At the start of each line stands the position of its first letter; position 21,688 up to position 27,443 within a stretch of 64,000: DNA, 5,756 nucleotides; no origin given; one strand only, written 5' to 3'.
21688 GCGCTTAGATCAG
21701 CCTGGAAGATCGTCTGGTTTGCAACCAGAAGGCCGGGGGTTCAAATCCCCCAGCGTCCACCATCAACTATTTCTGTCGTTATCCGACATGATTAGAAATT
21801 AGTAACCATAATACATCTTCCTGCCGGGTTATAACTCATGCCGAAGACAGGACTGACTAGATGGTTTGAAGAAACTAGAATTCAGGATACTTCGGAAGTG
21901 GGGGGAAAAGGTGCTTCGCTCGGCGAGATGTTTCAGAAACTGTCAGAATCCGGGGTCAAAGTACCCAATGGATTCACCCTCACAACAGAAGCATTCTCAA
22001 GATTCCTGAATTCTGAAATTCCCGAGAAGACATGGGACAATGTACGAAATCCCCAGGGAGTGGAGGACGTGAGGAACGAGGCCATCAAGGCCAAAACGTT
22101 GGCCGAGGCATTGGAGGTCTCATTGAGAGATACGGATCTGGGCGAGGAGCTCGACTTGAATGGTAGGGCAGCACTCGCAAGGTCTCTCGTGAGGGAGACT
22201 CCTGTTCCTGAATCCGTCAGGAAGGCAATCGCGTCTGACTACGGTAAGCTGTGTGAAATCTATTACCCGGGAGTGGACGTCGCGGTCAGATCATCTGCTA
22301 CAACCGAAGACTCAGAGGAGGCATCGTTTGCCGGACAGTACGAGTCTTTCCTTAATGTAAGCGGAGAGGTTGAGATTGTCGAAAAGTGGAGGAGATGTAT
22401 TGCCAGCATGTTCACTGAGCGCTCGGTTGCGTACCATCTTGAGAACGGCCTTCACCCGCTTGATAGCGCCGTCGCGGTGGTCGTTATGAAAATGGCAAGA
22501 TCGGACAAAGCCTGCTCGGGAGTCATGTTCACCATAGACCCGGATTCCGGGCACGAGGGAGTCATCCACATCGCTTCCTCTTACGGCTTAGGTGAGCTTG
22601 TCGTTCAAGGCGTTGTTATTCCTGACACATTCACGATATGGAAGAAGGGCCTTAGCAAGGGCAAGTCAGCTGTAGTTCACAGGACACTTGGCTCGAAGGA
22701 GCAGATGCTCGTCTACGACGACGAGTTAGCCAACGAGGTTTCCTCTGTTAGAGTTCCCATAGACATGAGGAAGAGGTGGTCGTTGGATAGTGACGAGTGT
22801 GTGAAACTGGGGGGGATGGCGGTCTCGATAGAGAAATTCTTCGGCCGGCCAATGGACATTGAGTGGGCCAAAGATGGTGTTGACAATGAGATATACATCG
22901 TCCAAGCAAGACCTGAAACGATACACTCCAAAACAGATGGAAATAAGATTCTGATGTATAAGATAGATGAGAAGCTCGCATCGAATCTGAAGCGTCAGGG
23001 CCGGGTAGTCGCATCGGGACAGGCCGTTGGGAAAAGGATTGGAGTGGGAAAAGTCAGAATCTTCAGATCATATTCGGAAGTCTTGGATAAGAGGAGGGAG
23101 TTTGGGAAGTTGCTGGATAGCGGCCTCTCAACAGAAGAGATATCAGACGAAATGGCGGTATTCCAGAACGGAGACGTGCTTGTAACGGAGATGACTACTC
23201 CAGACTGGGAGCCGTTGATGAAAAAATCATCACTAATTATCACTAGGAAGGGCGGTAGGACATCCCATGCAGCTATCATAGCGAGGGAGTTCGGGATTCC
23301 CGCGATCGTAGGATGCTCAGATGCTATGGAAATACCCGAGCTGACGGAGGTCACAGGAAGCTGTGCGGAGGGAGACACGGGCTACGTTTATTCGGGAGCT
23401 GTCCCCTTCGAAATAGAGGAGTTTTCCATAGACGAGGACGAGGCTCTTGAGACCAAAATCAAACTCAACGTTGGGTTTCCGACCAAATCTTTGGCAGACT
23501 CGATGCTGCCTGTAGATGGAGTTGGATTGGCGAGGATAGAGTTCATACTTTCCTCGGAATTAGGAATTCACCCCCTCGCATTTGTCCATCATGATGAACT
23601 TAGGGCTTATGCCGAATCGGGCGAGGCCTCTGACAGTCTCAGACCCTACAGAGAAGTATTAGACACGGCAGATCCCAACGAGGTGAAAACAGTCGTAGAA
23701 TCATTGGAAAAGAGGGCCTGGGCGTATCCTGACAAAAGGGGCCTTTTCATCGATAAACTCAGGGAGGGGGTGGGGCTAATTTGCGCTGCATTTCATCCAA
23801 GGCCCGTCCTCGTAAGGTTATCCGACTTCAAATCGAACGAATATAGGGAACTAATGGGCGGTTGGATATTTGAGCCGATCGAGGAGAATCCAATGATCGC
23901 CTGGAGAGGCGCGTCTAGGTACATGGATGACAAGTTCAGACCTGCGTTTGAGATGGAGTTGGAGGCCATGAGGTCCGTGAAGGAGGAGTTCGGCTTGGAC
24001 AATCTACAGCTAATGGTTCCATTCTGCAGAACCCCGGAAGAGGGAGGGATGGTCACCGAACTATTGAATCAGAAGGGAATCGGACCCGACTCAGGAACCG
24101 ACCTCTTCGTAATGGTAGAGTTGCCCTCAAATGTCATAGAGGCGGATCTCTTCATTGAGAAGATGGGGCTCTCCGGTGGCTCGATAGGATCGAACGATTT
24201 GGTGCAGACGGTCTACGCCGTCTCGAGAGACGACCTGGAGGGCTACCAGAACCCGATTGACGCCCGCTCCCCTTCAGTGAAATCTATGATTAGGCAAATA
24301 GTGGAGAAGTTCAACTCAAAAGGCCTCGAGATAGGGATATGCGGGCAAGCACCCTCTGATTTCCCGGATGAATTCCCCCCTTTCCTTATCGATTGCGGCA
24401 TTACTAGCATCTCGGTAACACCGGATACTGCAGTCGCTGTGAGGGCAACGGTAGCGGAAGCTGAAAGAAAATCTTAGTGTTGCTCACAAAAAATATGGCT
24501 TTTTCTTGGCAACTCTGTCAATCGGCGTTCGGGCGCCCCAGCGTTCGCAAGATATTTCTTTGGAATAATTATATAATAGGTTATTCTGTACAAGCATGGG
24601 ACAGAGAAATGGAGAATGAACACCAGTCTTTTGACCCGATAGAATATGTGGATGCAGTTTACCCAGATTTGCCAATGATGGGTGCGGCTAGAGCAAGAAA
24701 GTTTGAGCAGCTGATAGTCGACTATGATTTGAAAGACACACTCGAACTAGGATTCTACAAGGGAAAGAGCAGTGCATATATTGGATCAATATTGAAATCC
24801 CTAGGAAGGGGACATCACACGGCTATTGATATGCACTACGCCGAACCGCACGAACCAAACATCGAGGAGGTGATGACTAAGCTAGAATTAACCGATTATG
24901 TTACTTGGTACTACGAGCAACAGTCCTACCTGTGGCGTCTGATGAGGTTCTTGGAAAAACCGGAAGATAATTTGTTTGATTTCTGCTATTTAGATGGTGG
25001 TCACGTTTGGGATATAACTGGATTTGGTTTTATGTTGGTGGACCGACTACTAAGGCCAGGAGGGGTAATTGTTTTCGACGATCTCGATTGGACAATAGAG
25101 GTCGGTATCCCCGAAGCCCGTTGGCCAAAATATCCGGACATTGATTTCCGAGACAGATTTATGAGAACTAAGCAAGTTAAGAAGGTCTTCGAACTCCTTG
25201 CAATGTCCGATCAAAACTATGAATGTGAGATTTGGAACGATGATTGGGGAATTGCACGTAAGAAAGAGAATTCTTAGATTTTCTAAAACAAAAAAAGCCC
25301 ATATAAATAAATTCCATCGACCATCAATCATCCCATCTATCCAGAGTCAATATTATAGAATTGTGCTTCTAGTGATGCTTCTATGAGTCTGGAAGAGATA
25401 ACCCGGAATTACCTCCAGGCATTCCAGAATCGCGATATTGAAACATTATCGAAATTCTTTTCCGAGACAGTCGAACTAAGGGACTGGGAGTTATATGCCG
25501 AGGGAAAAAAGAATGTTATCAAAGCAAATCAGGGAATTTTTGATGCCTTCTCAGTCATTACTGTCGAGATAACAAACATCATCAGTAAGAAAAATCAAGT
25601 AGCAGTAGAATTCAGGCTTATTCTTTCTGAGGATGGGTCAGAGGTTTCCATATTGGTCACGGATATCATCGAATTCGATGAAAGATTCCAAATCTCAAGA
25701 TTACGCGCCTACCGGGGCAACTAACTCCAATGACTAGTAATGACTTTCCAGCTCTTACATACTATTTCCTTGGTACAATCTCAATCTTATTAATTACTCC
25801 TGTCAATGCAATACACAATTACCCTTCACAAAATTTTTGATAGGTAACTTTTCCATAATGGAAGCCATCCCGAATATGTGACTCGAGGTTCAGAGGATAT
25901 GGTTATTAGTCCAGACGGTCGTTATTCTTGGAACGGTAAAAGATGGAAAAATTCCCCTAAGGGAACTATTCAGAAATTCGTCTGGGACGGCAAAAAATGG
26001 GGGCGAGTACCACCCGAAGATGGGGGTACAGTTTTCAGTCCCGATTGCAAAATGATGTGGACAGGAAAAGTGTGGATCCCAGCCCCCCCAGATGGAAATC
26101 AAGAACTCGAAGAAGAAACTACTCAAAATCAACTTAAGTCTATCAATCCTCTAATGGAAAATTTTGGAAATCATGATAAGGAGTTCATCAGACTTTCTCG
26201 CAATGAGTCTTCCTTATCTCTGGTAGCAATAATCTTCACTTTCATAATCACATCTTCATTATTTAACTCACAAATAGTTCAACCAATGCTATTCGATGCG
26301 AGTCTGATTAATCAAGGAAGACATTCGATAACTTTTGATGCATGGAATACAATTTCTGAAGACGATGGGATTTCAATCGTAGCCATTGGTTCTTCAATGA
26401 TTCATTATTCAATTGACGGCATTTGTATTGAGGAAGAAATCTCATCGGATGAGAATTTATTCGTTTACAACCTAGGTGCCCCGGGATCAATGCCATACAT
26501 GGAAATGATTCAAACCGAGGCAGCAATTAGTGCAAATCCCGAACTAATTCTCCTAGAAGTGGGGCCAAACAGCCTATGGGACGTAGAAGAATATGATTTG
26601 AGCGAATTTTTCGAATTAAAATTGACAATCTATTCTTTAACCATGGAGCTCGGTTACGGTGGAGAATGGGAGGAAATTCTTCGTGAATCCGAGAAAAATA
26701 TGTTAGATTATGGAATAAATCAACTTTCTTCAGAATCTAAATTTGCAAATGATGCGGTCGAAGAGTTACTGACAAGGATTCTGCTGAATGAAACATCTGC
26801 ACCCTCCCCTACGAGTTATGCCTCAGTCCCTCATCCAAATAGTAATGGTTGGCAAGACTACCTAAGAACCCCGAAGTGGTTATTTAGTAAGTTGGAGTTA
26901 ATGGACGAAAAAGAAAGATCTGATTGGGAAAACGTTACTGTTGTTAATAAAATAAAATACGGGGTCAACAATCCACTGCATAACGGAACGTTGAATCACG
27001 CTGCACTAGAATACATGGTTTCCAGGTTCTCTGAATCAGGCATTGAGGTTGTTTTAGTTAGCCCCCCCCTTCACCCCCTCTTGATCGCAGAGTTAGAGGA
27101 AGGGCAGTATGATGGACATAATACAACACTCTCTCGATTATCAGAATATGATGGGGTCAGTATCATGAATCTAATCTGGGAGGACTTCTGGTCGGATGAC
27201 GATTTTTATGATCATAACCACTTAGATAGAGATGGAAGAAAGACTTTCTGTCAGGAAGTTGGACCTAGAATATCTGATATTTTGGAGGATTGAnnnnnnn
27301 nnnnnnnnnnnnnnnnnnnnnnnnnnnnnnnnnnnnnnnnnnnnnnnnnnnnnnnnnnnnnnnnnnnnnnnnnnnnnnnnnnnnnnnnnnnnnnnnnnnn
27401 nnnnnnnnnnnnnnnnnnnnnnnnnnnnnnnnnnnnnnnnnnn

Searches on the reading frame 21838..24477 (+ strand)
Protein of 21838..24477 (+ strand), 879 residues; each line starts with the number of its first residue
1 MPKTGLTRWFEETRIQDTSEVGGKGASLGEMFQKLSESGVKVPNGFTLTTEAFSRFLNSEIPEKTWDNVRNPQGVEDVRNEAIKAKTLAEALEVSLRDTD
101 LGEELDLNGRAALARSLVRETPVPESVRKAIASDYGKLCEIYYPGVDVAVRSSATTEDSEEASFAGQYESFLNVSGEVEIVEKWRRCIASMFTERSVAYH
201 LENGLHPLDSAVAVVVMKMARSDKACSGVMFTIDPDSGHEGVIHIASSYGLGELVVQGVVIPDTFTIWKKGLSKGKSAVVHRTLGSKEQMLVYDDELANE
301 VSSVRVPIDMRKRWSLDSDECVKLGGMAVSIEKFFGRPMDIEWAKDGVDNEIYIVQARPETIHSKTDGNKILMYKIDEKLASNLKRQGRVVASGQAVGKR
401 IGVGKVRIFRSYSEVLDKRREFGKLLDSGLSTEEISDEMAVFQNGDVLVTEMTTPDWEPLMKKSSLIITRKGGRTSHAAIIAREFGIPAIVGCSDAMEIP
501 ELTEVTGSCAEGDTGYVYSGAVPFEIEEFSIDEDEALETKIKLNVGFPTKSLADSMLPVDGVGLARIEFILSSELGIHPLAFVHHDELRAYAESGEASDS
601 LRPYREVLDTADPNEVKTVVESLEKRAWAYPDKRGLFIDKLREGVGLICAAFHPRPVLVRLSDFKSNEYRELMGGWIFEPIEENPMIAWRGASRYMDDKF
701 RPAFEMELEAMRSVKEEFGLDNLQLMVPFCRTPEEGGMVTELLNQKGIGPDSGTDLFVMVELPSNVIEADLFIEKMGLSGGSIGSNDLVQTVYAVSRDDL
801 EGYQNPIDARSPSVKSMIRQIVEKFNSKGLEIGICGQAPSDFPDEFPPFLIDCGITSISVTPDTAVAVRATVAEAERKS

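Call 22: search_protein_families(library=ncbifam, proteins=[window:21838-24477:+], max_evalue=1e-10)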
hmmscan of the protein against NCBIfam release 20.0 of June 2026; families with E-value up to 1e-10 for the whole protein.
window:21838-24477:+ (879 aa): 23 families
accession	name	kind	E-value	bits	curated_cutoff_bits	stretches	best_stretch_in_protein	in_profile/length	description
NF005057.0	PRK06464.1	equivalog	4.6e-264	878.3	598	2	437-878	379-791/798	phosphoenolpyruvate synthase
TIGR01418.1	PEP_synth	equivalog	2.1e-255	849.8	739.75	3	437-877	375-784/784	pyruvate, water dikinase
NF041857.1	RIF_Ptrans_rph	equivalog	1.3e-70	238.8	999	2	10-361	6-311/864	rifamycin-inactivating phosphotransferase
NF004877.0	PRK06241.1-2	subfamily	1.9e-70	238.2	866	2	10-361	8-313/869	phosphoenolpyruvate synthase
NF004878.0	PRK06241.1-3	subfamily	3.8e-70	237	945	2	8-361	6-312/891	phosphoenolpyruvate synthase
NF004881.0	PRK06241.2-2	equivalog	2.1e-69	234.8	883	1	12-362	10-312/898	phosphoenolpyruvate synthase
NF052631.1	prodigiosin_PigC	equivalog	6.8e-69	232.7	1300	2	16-368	11-305/883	prodigiosin ligase PigC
NF004879.0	PRK06241.1-4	equivalog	6.7e-60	203.1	976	2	12-361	10-313/868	phosphoenolpyruvate synthase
NF052632.1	undecylprod_RedH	equivalog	2.2e-58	198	1350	1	93-374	46-307/880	undecylprodigiosin ligase RedH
NF000283.1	RPH_KJ151292.1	equivalog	8e-55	186.4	1700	1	18-361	17-314/865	rifamycin-inactivating phosphotransferase Rph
NF004880.0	PRK06241.2-1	equivalog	5.8e-51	173.4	972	2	17-271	14-227/837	phosphoenolpyruvate synthase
NF004883.0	PRK06241.2-4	equivalog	4.2e-46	157.6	1063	1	78-365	59-332/928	phosphoenolpyruvate synthase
NF004882.0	PRK06241.2-3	equivalog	9.7e-31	106.6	850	1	19-262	10-211/827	phosphoenolpyruvate synthase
TIGR01828.1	pyru_phos_dikin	equivalog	3.1e-28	98.2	843.45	0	444-571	417-561/865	pyruvate, phosphate dikinase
TIGR01417.1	PTS_I_fam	equivalog_domain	2.9e-26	92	341.7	1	677-875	344-539/565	phosphoenolpyruvate--protein phosphotransferase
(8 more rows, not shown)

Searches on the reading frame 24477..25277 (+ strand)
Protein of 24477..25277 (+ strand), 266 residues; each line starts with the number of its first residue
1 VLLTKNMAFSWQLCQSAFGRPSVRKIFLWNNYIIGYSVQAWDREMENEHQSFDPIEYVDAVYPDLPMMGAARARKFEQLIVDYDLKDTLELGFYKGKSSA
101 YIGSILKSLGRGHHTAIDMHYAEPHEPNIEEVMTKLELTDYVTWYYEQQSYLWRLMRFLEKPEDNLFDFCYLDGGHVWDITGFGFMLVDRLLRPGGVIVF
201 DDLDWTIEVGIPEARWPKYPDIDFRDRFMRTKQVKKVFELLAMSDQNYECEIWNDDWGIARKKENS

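Call 73: search_protein_families(library=pfam, proteins=[window:24477-25277:+], max_evalue=0.01)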
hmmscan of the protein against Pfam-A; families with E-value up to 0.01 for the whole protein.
window:24477-25277:+ (266 aa): 2 families
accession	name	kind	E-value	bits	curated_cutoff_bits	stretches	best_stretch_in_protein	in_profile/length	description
PF13578.12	Methyltransf_24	-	7.5e-14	52.9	26.3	1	89-202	1-104/105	Methyltransferase domain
PF01596.23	Methyltransf_3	-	0.004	16.9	22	1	67-230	26-183/204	O-methyltransferase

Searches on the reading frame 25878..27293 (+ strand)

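Call 33: search_protein_families(library=pfam, proteins=[window:25878-27293:+], max_evalue=0.00001)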
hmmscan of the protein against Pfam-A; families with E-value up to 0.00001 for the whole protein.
window:25878-27293:+ (471 aa): 0 families

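Call 73: search_protein_families(library=pfam, proteins=[window:25878-27293:+], max_evalue=0.01)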
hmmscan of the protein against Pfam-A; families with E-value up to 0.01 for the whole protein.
window:25878-27293:+ (471 aa): 1 family
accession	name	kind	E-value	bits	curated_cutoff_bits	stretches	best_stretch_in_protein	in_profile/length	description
PF07611.17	DUF1574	-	1.6e-05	24.9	29.1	1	167-449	65-326/342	Protein of unknown function (DUF1574)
